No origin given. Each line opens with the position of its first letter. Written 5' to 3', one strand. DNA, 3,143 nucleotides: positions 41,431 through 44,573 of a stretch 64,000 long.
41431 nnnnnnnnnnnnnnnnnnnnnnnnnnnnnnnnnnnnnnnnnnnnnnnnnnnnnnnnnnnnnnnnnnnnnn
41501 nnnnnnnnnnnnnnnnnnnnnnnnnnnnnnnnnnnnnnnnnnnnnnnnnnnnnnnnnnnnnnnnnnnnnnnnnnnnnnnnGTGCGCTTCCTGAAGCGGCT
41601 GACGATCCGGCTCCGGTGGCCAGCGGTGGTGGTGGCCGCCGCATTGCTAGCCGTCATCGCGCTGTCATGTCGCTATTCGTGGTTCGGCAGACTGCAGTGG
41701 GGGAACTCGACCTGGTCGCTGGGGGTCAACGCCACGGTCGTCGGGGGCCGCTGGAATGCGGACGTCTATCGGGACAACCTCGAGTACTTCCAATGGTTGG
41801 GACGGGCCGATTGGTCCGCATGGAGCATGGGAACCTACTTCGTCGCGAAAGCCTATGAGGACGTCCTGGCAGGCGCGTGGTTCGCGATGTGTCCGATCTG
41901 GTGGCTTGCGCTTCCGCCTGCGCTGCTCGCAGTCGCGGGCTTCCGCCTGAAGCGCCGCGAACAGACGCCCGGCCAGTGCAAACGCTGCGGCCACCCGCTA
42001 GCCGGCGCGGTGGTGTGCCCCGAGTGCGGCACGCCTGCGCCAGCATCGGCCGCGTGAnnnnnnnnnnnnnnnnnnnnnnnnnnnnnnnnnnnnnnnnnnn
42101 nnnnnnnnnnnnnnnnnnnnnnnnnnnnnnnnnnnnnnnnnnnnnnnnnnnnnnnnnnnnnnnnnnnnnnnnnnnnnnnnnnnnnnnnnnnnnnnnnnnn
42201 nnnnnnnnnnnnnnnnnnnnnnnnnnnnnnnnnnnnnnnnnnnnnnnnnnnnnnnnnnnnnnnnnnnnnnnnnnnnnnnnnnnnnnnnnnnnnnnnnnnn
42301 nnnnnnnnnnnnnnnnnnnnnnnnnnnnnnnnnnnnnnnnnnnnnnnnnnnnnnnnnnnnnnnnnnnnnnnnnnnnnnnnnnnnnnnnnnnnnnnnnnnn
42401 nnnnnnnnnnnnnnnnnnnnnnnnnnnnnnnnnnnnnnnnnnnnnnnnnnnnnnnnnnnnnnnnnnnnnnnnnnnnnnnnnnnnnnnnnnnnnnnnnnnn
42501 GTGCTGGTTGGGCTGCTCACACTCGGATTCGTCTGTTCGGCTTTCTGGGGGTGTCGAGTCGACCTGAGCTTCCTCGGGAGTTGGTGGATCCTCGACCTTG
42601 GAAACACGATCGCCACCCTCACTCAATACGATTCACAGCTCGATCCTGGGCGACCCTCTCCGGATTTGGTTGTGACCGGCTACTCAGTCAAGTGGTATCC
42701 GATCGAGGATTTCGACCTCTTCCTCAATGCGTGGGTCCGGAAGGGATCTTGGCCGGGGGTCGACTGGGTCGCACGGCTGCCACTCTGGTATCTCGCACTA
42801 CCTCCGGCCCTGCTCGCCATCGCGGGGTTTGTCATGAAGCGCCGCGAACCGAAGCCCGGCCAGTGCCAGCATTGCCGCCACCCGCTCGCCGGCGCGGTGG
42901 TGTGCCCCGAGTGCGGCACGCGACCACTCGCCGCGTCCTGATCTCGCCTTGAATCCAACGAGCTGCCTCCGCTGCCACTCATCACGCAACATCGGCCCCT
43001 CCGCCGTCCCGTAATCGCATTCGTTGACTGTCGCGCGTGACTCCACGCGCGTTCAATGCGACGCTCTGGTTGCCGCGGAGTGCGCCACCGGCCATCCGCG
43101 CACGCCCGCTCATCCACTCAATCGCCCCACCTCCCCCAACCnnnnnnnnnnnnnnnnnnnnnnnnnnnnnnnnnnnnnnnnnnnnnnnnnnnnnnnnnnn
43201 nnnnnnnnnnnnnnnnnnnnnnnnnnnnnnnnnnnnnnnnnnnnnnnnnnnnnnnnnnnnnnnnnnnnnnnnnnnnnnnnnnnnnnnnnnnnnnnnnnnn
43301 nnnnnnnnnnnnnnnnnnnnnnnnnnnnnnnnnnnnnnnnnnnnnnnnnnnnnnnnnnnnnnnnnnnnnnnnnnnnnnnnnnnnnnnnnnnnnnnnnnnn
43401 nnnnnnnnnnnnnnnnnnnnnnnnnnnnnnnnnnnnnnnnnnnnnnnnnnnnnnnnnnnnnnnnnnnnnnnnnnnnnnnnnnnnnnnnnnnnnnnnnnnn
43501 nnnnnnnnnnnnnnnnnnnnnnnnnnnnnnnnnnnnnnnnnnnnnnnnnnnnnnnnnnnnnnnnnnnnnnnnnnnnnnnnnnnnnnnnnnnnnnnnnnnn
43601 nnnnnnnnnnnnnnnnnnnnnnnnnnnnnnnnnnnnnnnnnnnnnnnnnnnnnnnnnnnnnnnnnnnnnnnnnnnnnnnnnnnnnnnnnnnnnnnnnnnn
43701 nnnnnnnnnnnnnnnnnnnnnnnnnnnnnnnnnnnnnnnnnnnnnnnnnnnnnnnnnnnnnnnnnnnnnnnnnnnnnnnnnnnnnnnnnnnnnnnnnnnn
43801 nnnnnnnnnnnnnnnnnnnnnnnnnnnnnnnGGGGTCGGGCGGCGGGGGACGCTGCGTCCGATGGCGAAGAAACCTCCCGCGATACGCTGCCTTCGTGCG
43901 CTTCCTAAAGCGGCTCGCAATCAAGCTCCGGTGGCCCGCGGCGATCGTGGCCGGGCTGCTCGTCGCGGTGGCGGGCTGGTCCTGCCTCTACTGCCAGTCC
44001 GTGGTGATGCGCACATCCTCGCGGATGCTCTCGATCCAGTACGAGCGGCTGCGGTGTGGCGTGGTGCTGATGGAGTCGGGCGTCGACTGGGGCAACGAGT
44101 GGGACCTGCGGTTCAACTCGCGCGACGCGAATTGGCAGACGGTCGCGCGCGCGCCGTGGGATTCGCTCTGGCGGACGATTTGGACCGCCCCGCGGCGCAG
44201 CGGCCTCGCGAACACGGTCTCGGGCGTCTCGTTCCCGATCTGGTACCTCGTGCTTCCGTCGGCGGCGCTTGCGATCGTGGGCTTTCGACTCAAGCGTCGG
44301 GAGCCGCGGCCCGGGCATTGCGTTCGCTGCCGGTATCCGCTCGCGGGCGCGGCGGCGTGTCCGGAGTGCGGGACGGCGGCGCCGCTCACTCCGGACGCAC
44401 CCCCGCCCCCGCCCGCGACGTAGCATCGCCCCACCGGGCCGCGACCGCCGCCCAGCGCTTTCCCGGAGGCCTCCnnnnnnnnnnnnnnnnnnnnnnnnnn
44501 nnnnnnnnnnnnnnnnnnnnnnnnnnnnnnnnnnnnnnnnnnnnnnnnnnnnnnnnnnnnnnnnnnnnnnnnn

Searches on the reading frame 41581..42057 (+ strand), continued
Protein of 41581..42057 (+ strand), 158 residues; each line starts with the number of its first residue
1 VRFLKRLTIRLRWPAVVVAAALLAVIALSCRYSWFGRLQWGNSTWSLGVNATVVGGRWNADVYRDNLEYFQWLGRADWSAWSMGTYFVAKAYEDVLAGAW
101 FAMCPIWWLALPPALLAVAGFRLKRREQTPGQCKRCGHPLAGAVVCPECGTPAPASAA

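Call 81: fold_search(model_id=the predicted structure, library=viral)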
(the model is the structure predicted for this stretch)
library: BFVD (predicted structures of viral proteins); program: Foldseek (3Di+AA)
matches with E <= 10: 722; with E <= 0.001: 0
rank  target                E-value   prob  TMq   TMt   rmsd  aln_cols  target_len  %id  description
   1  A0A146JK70            3.6e-02  0.99  0.30  0.40   9.0       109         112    6  (no name in the UniProt tables at hand)
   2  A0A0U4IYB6            4.0e-02  0.98  0.25  0.27   9.9        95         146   16  Uncharacterized protein [Arthrobacter phage TaeYoung]
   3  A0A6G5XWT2            8.3e-02  0.41  0.20  0.25  15.6       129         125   14  (no name in the UniProt tables at hand)
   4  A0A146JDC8            9.4e-02  0.77  0.21  0.32  13.0       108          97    9  (no name in the UniProt tables at hand)
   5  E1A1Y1                1.1e-01  0.75  0.24  0.22   8.2       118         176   12  Uncharacterized protein [Aeromonas phage phiAS5]
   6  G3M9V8                1.1e-01  0.30  0.18  0.21  19.7       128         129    8  Gp217 [Bacillus phage G]
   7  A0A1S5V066            1.4e-01  0.93  0.28  0.28   7.6       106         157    5  (no name in the UniProt tables at hand)
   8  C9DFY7                1.5e-01  0.18  0.18  0.17  16.9       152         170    8  Uncharacterized protein [Delftia phage PhiW-14]
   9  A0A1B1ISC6            1.6e-01  0.28  0.20  0.27  15.9       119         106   13  (no name in the UniProt tables at hand)
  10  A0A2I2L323            1.6e-01  0.13  0.16  0.17  17.7       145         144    8  Uncharacterized protein [Orpheovirus IHUMI-LCC2]
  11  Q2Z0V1                1.7e-01  0.30  0.18  0.22  14.4       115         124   10  Uncharacterized protein [Pseudomonas phage EL]
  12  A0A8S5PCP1            1.9e-01  0.21  0.17  0.14  19.0       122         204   11  Uncharacterized protein [Siphoviridae sp. ctmpG14]
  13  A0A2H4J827            2.0e-01  0.47  0.18  0.07   9.7       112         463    8  Spherulation-specific family 4 [uncultured Caudovirales phage]
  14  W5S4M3                2.2e-01  0.80  0.27  0.36   9.9       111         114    9  Uncharacterized protein [Pithovirus sibericum]
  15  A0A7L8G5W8            2.2e-01  0.38  0.18  0.19  15.7        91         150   12  (no name in the UniProt tables at hand)
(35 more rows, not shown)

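Call 90: find_related_loci(query=A6, collection=metagenome_contigs, flank=5000)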
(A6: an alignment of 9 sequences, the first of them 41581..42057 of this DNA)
Query A6 (158 aa) in metagenome_contigs; peptide patterns used: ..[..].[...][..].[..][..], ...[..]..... (x = any residue, [..] = any of these).
600 stretches matched a pattern (row limit reached: there are more); 26 encode a relative of the query (tblastn E <= 1e-3); 26 distinct loci.
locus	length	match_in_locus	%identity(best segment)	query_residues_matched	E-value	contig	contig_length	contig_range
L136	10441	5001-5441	29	5-157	8e-12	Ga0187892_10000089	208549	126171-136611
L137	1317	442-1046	30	1-155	1e-9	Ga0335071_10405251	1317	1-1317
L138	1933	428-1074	26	1-158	2e-8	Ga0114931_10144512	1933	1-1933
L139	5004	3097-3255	44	99-150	5e-8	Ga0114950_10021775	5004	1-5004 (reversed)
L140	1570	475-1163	26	1-158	8e-8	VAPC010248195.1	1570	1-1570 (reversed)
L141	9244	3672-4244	55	92-156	2e-7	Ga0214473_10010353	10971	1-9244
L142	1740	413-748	30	64-158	2e-7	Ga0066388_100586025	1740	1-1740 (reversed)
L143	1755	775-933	45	101-151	4e-7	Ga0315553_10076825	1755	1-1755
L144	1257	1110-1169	75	131-150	7e-7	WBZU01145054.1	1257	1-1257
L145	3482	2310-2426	49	122-158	1e-6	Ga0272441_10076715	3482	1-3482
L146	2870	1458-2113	50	108-153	1e-6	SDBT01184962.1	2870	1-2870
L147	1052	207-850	40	81-150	2e-6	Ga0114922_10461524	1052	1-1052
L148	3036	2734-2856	50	114-150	4e-6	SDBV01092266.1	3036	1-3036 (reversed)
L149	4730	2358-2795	28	1-151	5e-6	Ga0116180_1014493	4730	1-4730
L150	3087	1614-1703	53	130-157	5e-6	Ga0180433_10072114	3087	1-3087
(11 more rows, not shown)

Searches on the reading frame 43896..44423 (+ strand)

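Call 5: search_protein_families(library=pfam, proteins=[window:43896-44423:+], max_evalue=1)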
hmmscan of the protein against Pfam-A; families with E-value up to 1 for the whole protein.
window:43896-44423:+ (175 aa): 3 families
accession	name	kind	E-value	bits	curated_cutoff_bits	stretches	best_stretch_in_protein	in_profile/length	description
PF11682.14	Zn_ribbon_11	-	0.06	13.4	24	1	141-160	7-26/37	Probable zinc-ribbon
PF12773.13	DZR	-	0.062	13.9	27.3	1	139-162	12-34/45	Double zinc ribbon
PF08271.17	Zn_Ribbon_TF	-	0.14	12.1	29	0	53-69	24-40/43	TFIIB zinc-binding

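Call 6: search_protein_families(library=ncbifam, proteins=[window:43896-44423:+], max_evalue=1)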
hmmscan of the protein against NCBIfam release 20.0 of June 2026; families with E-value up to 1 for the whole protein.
window:43896-44423:+ (175 aa): 4 families
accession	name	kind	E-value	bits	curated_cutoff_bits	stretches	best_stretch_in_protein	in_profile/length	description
NF049861.1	SCO2400_fam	subfamily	0.0023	18.5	55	1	141-165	3-27/136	SCO2400 family protein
NF041909.1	HVO_2753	equivalog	0.042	13.7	80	0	140-160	10-34/59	HVO_2753 family zinc finger protein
NF011481.0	PRK14890.1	equivalog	0.19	11.8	61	0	28-55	28-57/61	putative Zn-ribbon RNA-binding protein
NF052406.1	NOVBLXIJ_fam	equivalog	0.67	10.7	110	1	11-33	3-25/75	NOVBLXIJ family nitrogen cycling protein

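Call 49: search_protein_families(library=padloc, proteins=[window:43896-44423:+], max_evalue=0.01)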
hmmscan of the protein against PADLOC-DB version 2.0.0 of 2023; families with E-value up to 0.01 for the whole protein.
window:43896-44423:+ (175 aa): 0 families

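Call 50: search_protein_families(library=phrogs, proteins=[window:43896-44423:+], max_evalue=0.01)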
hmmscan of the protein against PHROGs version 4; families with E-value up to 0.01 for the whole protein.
window:43896-44423:+ (175 aa): 0 families
